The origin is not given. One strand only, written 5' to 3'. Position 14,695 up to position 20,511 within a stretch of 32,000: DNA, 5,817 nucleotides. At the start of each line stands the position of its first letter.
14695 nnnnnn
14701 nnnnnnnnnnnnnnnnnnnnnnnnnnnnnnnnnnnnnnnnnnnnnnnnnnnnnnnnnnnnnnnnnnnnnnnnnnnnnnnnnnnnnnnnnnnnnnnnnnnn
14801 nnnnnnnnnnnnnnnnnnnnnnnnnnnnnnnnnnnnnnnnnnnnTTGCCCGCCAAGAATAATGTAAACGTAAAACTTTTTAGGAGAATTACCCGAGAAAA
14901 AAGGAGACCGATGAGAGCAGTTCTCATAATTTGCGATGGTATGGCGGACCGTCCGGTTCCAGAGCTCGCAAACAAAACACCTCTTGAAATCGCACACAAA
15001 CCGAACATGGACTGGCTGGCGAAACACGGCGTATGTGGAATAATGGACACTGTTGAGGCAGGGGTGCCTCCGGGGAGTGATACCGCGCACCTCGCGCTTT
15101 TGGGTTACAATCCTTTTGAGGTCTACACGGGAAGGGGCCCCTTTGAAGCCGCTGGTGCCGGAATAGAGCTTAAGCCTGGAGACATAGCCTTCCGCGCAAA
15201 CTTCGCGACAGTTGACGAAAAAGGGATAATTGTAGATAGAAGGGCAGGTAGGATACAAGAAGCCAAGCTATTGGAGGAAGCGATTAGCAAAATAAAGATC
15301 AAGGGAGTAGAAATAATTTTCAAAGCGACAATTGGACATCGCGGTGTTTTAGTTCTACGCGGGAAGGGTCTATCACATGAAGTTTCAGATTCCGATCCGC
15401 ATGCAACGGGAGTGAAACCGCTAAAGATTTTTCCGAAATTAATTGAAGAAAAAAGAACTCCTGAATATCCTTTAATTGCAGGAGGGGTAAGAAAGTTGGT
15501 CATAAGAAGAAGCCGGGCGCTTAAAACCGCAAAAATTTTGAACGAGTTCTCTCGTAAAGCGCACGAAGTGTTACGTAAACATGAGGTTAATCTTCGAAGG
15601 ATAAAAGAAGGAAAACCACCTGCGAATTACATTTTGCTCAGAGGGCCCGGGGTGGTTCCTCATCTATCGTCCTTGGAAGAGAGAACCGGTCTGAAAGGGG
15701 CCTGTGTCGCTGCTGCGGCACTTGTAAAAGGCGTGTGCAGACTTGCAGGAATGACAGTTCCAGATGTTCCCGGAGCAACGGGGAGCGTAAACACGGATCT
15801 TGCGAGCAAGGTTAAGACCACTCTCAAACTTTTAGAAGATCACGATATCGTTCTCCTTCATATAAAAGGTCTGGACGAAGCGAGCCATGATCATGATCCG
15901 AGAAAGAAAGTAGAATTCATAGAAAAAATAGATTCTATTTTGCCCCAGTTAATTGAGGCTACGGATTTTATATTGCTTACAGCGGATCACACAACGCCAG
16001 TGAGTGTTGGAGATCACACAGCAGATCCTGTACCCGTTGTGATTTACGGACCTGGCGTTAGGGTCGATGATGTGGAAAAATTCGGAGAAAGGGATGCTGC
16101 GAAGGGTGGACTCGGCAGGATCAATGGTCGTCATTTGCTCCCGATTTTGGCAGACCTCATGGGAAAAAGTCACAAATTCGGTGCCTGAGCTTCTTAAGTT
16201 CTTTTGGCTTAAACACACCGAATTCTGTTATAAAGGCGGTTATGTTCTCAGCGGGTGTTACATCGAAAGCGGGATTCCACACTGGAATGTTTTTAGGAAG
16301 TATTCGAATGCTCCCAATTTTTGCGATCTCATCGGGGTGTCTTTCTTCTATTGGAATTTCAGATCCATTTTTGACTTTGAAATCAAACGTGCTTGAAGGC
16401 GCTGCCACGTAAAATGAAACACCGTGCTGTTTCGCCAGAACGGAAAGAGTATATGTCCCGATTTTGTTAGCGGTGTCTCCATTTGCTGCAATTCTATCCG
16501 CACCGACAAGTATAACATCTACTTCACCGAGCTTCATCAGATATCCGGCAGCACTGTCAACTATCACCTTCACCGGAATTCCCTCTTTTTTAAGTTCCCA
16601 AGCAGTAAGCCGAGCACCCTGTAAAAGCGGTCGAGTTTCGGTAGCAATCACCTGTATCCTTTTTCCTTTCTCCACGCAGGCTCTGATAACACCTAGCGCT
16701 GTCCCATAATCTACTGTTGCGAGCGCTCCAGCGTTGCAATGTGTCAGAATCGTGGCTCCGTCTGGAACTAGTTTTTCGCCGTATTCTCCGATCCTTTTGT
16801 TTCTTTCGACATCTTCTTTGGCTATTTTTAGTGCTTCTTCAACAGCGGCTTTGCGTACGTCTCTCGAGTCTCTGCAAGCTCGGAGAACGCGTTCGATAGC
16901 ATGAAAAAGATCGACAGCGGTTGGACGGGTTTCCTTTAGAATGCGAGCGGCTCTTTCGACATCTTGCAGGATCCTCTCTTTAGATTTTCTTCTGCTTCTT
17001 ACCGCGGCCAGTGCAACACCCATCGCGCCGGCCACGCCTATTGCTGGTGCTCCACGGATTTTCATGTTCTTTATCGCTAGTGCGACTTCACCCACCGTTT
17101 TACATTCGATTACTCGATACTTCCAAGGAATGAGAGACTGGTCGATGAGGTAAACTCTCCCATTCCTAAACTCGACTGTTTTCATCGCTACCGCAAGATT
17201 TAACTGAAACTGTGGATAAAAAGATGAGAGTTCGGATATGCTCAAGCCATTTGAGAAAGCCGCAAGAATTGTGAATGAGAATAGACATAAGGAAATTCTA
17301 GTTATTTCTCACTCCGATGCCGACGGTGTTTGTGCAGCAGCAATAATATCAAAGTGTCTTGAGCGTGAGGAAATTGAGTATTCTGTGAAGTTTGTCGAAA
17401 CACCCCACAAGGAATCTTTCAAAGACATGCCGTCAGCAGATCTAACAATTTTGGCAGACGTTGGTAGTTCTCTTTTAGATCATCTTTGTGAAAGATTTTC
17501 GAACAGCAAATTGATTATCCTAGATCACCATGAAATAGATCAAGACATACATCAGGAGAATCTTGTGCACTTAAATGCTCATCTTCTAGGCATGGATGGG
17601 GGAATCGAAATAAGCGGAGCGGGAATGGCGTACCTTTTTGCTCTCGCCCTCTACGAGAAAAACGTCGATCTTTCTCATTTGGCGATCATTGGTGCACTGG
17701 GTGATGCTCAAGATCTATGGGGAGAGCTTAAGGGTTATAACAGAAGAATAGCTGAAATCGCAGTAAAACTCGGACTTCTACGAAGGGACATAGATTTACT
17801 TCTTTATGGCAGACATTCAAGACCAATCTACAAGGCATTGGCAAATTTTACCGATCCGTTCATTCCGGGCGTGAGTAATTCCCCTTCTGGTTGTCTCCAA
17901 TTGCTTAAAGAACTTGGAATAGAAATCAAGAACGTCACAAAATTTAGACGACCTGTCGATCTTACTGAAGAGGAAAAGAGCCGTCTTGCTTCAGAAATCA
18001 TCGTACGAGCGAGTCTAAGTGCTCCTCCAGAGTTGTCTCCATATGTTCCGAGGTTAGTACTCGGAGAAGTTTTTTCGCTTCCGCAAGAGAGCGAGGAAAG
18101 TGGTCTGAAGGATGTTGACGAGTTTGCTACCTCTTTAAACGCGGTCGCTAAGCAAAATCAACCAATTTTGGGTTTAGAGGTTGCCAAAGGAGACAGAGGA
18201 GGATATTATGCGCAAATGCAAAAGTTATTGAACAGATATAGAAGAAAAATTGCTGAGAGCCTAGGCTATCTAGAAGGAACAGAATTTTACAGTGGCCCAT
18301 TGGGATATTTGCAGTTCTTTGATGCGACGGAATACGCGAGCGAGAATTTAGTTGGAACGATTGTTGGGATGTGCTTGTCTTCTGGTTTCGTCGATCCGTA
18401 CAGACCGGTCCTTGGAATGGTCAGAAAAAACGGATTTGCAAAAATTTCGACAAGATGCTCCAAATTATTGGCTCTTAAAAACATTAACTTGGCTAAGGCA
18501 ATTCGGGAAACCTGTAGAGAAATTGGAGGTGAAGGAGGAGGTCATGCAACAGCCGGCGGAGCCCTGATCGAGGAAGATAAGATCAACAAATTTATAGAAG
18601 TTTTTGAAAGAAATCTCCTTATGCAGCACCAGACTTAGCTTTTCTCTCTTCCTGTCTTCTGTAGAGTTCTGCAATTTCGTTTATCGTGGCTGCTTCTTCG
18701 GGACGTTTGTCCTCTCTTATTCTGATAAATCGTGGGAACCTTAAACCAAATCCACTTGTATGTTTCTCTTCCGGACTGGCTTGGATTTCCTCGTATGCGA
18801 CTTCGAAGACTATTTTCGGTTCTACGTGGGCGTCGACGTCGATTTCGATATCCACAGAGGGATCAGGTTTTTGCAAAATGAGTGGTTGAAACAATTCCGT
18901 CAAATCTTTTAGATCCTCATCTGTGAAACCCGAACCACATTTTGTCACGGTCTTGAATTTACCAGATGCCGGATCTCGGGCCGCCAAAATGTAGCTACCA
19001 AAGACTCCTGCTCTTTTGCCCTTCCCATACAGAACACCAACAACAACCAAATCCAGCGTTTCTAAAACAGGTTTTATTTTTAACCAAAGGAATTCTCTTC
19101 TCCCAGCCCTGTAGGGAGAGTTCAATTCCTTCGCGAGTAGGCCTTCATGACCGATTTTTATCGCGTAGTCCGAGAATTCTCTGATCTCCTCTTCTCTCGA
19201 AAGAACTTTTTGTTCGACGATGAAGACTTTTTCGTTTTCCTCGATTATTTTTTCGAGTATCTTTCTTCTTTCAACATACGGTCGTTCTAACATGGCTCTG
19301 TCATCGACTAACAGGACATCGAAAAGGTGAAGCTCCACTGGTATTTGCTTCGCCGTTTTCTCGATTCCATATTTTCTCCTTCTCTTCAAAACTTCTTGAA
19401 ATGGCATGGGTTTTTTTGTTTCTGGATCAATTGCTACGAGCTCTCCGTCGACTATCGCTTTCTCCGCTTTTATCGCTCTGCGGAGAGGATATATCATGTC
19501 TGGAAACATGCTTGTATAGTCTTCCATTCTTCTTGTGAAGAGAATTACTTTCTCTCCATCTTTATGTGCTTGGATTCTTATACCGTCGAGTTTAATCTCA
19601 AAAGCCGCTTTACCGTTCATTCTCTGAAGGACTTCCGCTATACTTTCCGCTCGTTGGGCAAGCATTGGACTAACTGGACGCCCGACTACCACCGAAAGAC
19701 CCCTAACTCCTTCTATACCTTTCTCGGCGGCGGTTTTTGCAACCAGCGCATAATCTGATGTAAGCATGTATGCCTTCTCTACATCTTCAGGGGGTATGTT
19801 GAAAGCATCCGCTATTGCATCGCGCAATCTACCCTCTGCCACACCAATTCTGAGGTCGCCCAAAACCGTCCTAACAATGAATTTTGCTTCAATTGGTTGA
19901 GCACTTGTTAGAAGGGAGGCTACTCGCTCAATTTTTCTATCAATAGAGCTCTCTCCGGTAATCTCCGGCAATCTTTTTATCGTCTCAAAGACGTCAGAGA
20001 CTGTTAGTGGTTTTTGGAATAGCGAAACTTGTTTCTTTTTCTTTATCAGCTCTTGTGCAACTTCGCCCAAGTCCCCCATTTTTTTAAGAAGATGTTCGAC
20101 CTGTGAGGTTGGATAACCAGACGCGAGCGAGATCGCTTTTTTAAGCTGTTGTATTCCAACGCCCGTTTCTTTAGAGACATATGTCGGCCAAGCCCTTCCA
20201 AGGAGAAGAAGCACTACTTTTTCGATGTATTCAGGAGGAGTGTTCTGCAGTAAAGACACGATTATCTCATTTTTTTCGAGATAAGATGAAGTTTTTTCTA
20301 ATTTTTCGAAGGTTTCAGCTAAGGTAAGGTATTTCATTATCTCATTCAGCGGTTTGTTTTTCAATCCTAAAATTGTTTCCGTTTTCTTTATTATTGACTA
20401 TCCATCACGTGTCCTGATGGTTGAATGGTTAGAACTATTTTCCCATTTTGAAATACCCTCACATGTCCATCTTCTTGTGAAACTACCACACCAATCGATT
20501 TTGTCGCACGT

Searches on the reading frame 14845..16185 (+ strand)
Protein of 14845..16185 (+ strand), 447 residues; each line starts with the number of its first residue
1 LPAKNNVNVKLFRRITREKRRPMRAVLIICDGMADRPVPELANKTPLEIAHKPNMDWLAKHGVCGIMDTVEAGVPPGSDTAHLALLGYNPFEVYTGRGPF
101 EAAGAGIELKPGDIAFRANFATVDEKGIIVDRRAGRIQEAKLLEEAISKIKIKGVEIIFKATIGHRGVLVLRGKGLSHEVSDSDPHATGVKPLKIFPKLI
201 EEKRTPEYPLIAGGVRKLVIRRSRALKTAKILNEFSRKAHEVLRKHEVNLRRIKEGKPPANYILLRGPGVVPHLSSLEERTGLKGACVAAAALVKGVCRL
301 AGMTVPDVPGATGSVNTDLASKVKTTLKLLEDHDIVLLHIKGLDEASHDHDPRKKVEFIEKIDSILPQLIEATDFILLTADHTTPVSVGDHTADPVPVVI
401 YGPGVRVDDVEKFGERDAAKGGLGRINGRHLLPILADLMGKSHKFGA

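Call 8: search_protein_families(library=pfam, proteins=[window:14845-16185:+], max_evalue=0.001)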
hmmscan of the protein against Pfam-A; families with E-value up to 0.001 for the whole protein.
window:14845-16185:+ (447 aa): 2 families
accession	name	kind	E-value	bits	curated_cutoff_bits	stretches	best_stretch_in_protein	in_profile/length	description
PF10143.14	PhosphMutase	-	1.9e-56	191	21.5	1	59-249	1-170/170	2,3-bisphosphoglycerate-independent phosphoglycerate mutase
PF01676.23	Metalloenzyme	-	9e-53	179.8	24.3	1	23-434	1-248/252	Metalloenzyme superfamily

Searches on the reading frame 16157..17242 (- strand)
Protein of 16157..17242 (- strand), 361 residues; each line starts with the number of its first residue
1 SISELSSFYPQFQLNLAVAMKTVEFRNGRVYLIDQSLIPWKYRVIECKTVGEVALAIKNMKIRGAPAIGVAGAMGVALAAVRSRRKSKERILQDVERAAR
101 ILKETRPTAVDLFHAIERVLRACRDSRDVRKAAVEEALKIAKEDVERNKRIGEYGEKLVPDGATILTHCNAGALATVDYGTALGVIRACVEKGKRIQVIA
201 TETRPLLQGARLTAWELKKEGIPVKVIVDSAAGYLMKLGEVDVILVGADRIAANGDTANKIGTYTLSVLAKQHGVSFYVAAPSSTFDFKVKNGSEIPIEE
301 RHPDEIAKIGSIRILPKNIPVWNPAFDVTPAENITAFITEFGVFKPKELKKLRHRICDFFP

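Call 8: search_protein_families(library=pfam, proteins=[window:16157-17242:-], max_evalue=0.001)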
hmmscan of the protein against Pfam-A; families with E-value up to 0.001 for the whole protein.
window:16157-17242:- (361 aa): 1 family
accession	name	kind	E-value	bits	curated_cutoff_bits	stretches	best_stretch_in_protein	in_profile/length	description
PF01008.23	IF-2B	-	1.5e-94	316.8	22.4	1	61-346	1-280/280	Initiation factor 2 subunit family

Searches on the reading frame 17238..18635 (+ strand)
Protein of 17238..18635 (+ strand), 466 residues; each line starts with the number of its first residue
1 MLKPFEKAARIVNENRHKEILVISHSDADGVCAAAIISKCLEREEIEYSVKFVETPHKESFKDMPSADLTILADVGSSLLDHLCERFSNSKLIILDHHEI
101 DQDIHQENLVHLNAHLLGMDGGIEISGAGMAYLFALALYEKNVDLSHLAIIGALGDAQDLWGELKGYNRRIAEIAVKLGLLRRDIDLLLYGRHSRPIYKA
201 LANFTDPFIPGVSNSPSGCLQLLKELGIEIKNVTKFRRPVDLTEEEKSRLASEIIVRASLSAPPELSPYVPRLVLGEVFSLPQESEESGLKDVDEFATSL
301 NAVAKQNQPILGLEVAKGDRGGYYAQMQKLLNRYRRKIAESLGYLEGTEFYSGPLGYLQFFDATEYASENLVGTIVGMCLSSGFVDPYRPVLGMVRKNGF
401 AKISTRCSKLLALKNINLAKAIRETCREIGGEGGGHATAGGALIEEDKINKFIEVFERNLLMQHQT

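Call 8: search_protein_families(library=pfam, proteins=[window:17238-18635:+], max_evalue=0.001)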
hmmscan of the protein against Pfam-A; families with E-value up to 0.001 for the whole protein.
window:17238-18635:+ (466 aa): 3 families
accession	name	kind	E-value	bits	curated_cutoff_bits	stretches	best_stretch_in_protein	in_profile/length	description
PF21763.2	DHH_CID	-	1.8e-19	70.4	27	1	189-258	1-70/84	DHH-CID domain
PF01368.27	DHH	-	8.1e-11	42.7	28.1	1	20-141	2-108/125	DHH family, N-terminal domain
PF02272.25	DHHA1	-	1.5e-09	38.7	25.9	1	391-458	33-98/102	DHHA1 domain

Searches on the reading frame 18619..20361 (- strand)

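Call 8: search_protein_families(library=pfam, proteins=[window:18619-20361:-], max_evalue=0.001)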
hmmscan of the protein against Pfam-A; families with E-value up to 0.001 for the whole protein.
window:18619-20361:- (580 aa): 3 families
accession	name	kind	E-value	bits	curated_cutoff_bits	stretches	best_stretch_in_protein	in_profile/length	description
PF01068.26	DNA_ligase_A_M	-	1.6e-58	198.2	26.2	1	232-430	1-204/204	ATP dependent DNA ligase domain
PF04675.19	DNA_ligase_A_N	-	3.4e-43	148.3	24.6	1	11-184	2-174/174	DNA ligase N terminus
PF04679.21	DNA_ligase_A_C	-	3.1e-23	82.4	27.5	1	450-552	1-94/94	ATP dependent DNA ligase C terminal region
